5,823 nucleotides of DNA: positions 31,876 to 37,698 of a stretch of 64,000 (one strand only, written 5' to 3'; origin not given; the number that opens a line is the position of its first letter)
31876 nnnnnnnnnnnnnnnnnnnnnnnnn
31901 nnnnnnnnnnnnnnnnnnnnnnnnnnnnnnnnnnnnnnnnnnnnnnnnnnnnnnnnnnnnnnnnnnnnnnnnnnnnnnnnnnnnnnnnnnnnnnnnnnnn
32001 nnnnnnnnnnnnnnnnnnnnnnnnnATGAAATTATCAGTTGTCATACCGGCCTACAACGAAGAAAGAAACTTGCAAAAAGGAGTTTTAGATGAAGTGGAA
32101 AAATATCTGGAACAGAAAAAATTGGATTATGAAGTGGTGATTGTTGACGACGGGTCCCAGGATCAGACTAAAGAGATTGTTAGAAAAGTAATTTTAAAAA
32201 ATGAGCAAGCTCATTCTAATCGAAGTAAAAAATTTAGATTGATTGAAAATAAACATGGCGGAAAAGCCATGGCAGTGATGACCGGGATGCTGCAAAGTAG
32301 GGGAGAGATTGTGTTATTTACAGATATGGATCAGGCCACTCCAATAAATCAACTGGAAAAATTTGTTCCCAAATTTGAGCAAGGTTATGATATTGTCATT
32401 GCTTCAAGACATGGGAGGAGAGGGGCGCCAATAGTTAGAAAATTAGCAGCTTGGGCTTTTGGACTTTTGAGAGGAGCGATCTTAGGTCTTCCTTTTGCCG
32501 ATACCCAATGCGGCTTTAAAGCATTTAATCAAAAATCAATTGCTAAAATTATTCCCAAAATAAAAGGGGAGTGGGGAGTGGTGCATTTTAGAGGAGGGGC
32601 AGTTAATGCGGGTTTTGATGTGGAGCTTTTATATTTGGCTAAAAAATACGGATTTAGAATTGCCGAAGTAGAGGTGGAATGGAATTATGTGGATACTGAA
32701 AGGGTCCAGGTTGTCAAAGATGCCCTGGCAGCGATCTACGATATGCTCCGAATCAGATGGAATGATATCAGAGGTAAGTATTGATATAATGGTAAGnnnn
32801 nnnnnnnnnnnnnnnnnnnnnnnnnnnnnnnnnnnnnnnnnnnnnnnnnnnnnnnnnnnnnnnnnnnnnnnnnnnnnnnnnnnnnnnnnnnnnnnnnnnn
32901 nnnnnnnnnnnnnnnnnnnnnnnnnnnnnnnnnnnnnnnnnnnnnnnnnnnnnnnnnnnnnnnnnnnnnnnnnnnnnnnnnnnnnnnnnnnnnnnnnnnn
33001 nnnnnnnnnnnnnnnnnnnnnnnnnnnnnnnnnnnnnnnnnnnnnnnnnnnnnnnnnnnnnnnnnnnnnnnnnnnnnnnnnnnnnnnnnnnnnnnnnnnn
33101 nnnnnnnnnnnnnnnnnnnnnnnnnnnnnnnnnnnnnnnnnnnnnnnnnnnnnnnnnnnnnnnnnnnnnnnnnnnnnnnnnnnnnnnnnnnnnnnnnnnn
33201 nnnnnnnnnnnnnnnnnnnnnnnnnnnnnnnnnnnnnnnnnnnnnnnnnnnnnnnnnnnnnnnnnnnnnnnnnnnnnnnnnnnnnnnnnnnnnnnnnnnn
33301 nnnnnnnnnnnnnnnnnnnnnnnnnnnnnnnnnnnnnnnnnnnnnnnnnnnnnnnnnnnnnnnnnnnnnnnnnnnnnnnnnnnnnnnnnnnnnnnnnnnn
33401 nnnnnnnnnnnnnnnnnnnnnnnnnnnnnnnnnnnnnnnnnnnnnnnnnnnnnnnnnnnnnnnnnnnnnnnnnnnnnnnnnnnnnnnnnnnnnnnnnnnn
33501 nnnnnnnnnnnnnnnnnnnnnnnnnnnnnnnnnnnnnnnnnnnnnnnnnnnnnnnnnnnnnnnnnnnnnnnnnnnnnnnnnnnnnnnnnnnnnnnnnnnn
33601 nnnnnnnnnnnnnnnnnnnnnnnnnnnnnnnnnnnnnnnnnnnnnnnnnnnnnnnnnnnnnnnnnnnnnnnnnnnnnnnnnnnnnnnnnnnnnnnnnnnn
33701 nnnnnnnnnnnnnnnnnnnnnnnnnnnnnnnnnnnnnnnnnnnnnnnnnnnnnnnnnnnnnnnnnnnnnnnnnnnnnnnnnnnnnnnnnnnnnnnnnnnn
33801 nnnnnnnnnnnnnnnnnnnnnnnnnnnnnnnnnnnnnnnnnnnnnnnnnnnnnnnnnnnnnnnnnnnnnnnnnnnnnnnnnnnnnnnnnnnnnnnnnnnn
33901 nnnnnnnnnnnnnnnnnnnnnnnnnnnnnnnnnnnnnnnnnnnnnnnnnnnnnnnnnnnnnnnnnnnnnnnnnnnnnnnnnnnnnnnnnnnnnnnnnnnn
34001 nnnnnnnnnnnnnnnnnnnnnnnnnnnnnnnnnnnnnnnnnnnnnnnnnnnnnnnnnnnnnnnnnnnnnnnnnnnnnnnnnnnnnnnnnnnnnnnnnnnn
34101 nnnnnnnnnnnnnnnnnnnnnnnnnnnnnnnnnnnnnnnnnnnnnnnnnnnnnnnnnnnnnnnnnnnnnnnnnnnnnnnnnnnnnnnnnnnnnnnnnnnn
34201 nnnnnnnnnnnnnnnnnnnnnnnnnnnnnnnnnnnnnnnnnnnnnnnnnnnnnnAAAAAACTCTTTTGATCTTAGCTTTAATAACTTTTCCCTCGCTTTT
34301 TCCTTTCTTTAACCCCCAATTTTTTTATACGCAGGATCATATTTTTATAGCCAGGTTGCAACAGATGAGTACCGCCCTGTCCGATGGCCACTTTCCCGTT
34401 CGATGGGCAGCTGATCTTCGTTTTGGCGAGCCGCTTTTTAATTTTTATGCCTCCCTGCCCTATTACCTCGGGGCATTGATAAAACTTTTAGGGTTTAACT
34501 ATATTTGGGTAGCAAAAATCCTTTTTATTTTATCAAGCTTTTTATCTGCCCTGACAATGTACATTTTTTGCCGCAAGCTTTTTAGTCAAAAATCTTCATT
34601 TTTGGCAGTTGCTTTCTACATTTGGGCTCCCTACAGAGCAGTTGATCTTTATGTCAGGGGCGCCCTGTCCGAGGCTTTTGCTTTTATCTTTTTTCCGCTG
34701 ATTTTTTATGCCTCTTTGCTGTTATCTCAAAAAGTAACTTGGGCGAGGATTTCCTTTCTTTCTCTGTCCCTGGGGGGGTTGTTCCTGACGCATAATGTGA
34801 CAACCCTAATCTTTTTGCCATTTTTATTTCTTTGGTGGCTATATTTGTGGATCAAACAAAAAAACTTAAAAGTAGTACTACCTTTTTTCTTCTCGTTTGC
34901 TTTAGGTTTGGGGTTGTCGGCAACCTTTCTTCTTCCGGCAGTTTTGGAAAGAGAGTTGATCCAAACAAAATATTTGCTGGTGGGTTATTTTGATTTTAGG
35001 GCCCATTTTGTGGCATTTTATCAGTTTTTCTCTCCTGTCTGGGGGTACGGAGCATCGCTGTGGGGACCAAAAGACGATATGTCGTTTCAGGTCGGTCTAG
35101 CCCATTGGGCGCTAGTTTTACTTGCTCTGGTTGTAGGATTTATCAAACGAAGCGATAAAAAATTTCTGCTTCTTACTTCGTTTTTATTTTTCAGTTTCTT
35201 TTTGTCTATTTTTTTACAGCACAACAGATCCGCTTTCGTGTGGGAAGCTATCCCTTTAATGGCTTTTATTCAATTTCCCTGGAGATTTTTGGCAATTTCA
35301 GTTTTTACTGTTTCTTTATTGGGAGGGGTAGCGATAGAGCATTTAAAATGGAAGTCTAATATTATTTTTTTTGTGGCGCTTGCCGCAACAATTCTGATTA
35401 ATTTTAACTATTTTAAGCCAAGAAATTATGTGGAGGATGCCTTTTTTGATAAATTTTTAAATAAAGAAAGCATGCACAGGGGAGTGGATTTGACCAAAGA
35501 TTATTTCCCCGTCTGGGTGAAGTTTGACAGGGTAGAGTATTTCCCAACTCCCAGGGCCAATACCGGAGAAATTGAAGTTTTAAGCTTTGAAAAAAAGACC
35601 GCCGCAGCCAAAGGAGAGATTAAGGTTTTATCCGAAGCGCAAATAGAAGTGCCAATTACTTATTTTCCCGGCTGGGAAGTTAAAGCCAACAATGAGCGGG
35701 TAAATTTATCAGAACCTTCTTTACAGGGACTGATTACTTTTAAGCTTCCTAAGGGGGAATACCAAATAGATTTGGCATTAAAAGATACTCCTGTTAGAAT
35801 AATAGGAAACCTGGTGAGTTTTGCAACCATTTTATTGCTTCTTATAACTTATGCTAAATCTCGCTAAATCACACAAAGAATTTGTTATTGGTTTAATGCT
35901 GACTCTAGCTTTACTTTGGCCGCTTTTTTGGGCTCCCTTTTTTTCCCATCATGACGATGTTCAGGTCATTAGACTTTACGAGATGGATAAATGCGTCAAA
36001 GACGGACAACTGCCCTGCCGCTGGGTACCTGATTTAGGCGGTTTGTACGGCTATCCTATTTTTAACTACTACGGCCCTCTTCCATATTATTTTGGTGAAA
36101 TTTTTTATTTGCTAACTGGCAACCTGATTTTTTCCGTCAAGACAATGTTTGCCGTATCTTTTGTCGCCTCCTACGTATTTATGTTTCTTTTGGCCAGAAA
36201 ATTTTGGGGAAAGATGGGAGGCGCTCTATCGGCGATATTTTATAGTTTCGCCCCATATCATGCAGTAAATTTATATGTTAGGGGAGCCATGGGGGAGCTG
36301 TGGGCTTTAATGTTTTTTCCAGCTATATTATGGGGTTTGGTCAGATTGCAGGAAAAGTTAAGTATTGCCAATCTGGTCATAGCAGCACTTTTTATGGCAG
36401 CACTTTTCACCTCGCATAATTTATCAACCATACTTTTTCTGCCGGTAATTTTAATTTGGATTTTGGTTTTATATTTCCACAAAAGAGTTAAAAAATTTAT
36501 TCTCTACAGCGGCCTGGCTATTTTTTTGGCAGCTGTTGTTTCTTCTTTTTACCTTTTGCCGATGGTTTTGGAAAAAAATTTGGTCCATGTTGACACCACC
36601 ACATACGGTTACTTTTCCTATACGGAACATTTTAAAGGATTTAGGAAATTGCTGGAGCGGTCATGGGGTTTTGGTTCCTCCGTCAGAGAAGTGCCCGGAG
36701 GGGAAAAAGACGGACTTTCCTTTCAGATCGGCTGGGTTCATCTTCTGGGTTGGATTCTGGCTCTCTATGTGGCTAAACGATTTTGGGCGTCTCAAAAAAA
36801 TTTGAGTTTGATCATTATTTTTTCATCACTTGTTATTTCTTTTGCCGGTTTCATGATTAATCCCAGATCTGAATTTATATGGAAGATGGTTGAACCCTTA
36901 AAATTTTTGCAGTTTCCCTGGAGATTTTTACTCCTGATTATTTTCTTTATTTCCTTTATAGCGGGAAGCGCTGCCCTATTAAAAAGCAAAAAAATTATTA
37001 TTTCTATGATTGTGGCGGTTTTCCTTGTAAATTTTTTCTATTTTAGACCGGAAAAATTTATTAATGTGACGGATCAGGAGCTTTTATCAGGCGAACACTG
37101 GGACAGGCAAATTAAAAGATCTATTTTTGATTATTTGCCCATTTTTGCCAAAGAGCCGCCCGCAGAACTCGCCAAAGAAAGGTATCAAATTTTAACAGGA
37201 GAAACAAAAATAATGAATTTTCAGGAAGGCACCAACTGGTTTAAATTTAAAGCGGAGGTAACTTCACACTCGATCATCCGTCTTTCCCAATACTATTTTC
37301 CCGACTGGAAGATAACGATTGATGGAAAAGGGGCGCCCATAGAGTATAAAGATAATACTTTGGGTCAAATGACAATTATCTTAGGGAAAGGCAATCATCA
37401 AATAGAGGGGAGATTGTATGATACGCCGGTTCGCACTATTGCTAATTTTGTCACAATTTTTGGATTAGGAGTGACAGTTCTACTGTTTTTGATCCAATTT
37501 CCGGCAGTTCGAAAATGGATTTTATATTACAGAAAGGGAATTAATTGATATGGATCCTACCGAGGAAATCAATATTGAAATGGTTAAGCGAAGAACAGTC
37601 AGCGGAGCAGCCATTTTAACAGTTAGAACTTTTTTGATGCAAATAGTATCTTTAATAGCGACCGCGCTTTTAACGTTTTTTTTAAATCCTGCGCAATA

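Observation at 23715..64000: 40-kb GT-C-dominated glycosylation island that lacks the usual Wzy, ABC or synthase pathway parts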

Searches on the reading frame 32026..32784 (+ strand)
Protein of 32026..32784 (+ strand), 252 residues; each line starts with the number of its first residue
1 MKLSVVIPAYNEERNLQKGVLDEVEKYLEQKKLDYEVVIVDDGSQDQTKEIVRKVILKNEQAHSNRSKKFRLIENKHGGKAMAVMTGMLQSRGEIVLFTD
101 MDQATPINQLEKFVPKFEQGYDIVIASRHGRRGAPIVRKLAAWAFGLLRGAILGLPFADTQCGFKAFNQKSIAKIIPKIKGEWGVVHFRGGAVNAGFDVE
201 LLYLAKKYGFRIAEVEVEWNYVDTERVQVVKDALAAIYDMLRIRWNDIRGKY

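Call 6: search_protein_families(library=pfam, proteins=[window:32026-32784:+], max_evalue=0.01)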
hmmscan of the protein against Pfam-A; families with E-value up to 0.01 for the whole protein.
window:32026-32784:+ (252 aa): 4 families
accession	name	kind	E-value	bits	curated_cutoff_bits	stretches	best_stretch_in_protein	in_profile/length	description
PF00535.33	Glycos_transf_2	-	1.6e-27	96.9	23.3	1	4-173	1-165/168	Glycosyl transferase family 2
PF10111.15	Glyco_tranf_2_2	-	2.5e-07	30.9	27.3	1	4-114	1-103/276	Glycosyltransferase like family 2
PF13641.12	Glyco_tranf_2_3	-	8e-06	26.5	27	1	3-213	3-202/230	Glycosyltransferase like family 2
PF12804.13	NTP_transf_3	-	0.0053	17.4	27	1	63-137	53-132/160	MobA-like NTP transferase domain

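Call 31: search_protein_families(library=ncbifam, proteins=[window:32026-32784:+], max_evalue=0.001)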
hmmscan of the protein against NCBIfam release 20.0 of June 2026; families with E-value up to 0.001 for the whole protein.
window:32026-32784:+ (252 aa): 22 families
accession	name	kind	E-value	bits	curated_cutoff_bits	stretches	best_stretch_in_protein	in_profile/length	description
NF047588.1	GlcsyltransPgfSStrep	equivalog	4.9e-24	85.1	500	1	1-176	1-168/308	glycosyltransferase PgfS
NF007986.1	PRK10714.1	equivalog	6.1e-21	74.7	529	1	2-173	7-170/316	undecaprenyl-phosphate 4-deoxy-4-formamido-L-arabinose transferase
NF041391.1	DPhHxTase_Halo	equivalog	6e-18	64.6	375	1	9-220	3-184/213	dolichyl-phosphate hexose transferase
NF041875.1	EPS_EpsD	equivalog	2.7e-17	63.2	370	1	3-125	1-112/325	exopolysaccharide biosynthesis glycosyltransferase EpsD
NF038302.1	EPS_HpsE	equivalog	2e-14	53.3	300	1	1-107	1-101/307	hormogonium polysaccharide biosynthesis glycosyltransferase HpsE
TIGR03937.1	PgaC_IcaA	equivalog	8.1e-14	51.4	422.3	1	2-118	46-151/407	poly-beta-1,6-N-acetyl-D-glucosamine synthase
NF050050.1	ProtGlycPglI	equivalog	2.4e-13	50.1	500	1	2-127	3-118/306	GalNAc(5)-diNAcBac-PP-undecaprenol beta-1,3-glucosyltransferase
NF007482.0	PRK10073.1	equivalog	3.5e-12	46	423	1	2-104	7-97/334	glycosyltransferase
TIGR04283.1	glyco_like_mftF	equivalog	1.8e-11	44.1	182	1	3-113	1-93/221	TIGR04283 family arsenosugar biosynthesis glycosyltransferase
NF010496.0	PRK13915.1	equivalog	4.6e-11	42.4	262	1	2-106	32-130/307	glucosyl-3-phosphoglycerate synthase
NF047683.1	TeichurnBiosyTuaG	equivalog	6.4e-11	42.4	400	1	3-114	8-108/252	teichuronic acid biosynthesis protein TuaG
NF053739.1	GlytfEpsEBac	equivalog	1.2e-08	34.3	450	1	2-119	2-109/265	glycosyltransferase EpsE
NF038299.1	EPS_HpsN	equivalog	1.5e-08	34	425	1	2-123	2-112/317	hormogonium polysaccharide biosynthesis glycosyltransferase HpsN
TIGR03965.1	mycofact_glyco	equivalog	2.6e-08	33.2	280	1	3-120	76-182/467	mycofactocin biosynthesis glycosyltransferase MftF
TIGR03469.1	HpnB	hypoth_equivalog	1.2e-07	31.1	379.25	1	3-120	46-163/386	hopene-associated glycosyltransferase HpnB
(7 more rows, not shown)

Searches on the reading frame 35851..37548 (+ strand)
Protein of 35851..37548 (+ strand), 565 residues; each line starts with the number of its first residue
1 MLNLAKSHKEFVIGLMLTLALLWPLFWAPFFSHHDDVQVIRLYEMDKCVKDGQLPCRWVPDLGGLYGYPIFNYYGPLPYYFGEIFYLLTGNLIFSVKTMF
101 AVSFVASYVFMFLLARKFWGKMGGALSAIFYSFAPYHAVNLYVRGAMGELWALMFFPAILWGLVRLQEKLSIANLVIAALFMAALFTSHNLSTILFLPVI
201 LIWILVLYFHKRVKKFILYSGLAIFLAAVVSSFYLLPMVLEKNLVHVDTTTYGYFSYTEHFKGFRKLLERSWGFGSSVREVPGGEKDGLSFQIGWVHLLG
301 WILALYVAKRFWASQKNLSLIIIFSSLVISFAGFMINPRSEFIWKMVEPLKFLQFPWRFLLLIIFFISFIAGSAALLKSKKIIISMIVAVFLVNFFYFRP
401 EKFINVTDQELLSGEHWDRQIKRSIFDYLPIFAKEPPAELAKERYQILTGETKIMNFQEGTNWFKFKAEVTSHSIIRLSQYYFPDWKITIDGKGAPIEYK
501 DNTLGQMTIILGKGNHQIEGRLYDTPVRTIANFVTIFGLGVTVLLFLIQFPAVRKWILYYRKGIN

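Call 7: search_protein_families(library=pfam, proteins=[window:35851-37548:+], max_evalue=0.01)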
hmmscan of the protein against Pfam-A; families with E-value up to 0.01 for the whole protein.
window:35851-37548:+ (565 aa): 3 families
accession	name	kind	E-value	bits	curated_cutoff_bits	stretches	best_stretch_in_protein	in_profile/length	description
PF13231.12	PMT_2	-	1.1e-07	32.7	26.1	1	76-230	4-155/160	Dolichyl-phosphate-mannose-protein mannosyltransferase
PF10131.15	PTPS_related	-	2.4e-07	30.1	26.4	1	71-393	1-301/621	6-pyruvoyl-tetrahydropterin synthase related domain; membrane protein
PF09586.16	YfhO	-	0.00044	19.2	28.5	0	72-406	63-394/835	Bacterial membrane protein YfhO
